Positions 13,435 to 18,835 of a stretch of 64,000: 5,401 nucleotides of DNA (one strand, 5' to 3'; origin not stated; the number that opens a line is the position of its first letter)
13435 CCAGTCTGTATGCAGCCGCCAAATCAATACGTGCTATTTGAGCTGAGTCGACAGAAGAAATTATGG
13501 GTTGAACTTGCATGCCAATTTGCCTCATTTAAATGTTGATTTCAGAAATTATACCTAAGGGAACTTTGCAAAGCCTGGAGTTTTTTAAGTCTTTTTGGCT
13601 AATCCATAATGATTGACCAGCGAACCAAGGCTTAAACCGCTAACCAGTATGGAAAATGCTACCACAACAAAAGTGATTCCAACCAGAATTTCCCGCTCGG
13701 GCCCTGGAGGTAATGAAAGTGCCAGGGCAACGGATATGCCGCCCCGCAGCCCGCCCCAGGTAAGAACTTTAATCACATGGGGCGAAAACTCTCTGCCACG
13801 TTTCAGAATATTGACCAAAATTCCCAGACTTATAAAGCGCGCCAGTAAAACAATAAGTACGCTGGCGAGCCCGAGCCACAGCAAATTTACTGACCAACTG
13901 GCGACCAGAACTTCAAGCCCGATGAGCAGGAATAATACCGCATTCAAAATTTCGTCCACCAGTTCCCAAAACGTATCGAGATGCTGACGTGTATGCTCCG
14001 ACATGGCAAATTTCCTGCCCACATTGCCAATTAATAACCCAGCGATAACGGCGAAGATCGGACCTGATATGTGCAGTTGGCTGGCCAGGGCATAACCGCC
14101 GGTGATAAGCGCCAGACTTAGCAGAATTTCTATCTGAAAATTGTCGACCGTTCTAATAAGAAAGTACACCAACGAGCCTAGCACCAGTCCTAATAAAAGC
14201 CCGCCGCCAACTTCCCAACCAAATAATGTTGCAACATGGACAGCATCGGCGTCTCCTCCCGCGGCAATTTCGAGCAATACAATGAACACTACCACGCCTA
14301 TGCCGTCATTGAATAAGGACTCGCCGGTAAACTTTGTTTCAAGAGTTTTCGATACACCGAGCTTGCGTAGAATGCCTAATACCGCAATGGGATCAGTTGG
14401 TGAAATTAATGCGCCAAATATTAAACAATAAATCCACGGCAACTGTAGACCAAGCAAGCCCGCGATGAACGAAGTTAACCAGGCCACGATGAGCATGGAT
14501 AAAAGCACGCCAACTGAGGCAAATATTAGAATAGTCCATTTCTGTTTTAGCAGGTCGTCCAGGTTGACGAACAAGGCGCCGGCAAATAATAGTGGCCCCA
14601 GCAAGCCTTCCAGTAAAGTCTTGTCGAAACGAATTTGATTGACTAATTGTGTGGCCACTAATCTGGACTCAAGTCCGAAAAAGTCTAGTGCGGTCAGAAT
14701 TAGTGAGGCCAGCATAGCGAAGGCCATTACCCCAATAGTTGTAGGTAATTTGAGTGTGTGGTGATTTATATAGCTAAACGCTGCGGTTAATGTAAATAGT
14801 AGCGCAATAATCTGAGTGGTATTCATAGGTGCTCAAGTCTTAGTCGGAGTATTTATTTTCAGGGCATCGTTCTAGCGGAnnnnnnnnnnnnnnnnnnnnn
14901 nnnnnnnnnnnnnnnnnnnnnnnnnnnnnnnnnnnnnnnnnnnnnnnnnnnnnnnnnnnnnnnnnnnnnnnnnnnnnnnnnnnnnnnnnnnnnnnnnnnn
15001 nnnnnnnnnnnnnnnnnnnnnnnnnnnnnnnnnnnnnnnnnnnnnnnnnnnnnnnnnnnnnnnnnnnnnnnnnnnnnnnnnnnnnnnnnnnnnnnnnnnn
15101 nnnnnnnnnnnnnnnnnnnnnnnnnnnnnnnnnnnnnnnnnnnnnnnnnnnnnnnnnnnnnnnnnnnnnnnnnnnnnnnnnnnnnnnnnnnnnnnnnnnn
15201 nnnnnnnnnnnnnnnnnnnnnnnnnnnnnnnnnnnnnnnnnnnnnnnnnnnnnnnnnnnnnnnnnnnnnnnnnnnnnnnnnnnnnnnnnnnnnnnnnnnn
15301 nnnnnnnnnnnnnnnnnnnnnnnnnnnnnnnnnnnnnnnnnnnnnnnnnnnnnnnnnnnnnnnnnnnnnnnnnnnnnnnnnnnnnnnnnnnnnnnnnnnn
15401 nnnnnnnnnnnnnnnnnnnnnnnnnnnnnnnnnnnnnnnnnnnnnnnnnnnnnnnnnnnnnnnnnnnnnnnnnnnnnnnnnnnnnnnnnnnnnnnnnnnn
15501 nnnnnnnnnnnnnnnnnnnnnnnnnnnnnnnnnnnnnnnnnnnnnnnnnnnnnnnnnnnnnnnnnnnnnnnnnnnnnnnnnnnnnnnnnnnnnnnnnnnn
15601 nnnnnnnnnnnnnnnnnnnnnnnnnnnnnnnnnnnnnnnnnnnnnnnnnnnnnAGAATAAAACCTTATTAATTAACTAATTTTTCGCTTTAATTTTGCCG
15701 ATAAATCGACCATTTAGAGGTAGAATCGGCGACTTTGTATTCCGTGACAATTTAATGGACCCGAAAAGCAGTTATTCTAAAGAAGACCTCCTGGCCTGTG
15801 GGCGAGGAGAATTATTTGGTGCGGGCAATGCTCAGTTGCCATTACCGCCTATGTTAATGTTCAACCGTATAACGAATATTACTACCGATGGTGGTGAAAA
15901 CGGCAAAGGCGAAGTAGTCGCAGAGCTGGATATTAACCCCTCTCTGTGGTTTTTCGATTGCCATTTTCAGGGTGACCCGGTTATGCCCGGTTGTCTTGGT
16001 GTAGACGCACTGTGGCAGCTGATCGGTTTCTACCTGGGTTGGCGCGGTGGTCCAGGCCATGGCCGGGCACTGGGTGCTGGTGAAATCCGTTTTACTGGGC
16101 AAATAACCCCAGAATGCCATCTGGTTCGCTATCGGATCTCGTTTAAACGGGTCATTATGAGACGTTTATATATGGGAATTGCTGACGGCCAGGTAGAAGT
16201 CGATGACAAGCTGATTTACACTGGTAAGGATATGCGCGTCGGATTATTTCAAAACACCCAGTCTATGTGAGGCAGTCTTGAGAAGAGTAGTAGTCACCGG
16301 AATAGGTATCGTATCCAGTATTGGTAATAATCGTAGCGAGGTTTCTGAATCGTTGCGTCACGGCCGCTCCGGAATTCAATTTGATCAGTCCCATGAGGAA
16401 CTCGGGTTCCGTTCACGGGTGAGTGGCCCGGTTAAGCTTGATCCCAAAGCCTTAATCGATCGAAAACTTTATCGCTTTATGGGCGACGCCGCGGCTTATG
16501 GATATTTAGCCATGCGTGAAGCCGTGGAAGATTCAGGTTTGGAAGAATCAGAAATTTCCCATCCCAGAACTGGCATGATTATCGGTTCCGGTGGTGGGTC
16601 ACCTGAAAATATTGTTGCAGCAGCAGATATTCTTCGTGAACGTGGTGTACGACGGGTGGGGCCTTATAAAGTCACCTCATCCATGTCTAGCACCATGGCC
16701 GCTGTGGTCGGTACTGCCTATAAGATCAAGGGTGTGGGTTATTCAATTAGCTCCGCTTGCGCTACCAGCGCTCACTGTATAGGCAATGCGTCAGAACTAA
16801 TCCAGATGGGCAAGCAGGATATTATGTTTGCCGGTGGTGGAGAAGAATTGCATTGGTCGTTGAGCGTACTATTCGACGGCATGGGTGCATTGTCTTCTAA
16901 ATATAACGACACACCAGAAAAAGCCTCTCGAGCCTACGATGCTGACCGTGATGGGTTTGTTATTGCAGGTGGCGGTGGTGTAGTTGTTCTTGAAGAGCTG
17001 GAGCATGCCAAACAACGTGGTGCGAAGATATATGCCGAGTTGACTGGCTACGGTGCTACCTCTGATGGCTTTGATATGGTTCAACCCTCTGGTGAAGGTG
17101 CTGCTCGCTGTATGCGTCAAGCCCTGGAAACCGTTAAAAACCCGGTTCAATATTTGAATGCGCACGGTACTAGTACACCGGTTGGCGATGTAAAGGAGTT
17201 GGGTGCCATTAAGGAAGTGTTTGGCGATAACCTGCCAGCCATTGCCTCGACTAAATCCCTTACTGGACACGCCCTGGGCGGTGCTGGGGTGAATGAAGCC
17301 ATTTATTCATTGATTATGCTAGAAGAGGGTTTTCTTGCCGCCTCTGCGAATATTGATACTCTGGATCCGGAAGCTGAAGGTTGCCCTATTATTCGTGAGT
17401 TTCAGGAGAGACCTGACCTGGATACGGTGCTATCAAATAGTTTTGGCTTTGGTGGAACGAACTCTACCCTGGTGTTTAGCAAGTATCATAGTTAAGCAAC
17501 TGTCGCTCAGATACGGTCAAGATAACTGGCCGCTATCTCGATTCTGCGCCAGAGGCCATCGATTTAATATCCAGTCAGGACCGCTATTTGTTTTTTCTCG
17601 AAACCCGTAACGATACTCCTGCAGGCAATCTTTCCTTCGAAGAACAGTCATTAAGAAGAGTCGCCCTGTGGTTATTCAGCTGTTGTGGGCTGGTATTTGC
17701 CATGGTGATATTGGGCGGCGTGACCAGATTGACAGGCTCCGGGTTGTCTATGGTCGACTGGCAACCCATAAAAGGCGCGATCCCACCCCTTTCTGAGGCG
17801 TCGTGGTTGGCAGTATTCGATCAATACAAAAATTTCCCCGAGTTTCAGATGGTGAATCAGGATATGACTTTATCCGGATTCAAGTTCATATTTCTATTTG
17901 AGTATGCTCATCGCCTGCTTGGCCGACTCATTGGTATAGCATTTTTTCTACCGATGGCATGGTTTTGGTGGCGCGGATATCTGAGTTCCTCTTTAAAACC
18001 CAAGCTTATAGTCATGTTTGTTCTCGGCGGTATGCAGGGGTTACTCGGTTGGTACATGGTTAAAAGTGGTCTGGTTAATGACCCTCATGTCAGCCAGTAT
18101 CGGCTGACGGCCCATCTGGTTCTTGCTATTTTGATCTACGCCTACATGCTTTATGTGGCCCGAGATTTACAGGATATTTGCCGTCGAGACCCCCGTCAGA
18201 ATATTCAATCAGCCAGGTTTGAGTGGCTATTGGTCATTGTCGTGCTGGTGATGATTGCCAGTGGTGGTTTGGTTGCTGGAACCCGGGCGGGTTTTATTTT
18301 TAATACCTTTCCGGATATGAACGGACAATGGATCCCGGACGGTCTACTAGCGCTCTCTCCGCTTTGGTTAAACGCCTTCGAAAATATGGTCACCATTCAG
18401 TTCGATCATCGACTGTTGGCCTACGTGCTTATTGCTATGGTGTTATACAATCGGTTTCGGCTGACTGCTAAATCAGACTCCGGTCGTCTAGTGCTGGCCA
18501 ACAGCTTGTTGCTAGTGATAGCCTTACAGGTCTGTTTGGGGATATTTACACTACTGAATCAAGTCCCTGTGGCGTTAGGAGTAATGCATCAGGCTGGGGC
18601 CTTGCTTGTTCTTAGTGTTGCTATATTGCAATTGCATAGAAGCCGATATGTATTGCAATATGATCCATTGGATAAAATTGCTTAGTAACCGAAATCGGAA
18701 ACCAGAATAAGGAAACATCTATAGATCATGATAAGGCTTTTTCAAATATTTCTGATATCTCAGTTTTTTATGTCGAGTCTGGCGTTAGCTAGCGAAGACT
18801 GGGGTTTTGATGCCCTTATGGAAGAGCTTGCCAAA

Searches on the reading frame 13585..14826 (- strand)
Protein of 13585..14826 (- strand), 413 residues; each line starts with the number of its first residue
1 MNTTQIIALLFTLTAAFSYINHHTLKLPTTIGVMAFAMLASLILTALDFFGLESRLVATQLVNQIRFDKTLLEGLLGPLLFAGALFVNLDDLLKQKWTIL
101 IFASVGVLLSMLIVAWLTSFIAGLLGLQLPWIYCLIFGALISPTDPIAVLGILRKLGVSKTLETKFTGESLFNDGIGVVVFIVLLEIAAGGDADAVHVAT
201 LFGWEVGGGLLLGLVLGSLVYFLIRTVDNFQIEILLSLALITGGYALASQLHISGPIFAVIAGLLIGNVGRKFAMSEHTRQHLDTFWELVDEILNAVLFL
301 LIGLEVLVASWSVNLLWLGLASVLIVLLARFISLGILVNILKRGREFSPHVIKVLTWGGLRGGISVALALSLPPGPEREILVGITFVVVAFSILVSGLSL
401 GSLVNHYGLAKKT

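Call 69: search_protein_families(library=pfam, proteins=[window:13585-14826:-], max_evalue=0.00001)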
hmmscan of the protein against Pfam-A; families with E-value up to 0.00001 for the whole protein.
window:13585-14826:- (413 aa): 1 family
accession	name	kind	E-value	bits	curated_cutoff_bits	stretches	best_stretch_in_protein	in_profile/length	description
PF00999.27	Na_H_Exchanger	-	7.9e-56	189.9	26.2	1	13-405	2-374/375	Sodium/hydrogen exchanger, transmembrane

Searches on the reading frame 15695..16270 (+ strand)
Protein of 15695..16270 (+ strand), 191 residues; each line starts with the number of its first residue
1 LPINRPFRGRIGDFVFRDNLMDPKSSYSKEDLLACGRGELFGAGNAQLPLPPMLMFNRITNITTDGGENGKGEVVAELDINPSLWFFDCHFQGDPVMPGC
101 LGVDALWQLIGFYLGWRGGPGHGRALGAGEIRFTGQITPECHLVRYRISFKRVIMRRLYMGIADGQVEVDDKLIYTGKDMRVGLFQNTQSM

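Call 70: search_protein_families(library=pfam, proteins=[window:15695-16270:+], max_evalue=0.00001)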
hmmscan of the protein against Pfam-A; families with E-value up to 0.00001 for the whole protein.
window:15695-16270:+ (191 aa): 1 family
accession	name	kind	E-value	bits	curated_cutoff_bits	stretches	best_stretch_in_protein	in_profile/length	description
PF07977.19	FabA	-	2.7e-46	157.1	23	1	48-177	1-137/138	FabA-like domain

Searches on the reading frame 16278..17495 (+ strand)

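Call 70: search_protein_families(library=pfam, proteins=[window:16278-17495:+], max_evalue=0.00001)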
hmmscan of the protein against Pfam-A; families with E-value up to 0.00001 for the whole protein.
window:16278-17495:+ (405 aa): 2 families
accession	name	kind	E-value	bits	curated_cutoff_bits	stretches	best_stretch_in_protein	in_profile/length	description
PF00109.32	ketoacyl-synt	-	3.1e-42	145.4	20.8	1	1-244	1-252/252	Beta-ketoacyl synthase, N-terminal domain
PF02801.28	Ketoacyl-synt_C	-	6.3e-29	100.8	20.8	1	252-359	1-118/119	Beta-ketoacyl synthase, C-terminal domain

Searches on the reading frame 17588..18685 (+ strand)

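Call 70: search_protein_families(library=pfam, proteins=[window:17588-18685:+], max_evalue=0.00001)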
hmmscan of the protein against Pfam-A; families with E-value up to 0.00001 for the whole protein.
window:17588-18685:+ (365 aa): 1 family
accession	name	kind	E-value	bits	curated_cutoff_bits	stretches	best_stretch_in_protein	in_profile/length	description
PF02628.20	COX15-CtaA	-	7.1e-107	357.6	29.9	1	27-345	2-321/322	Cytochrome oxidase assembly protein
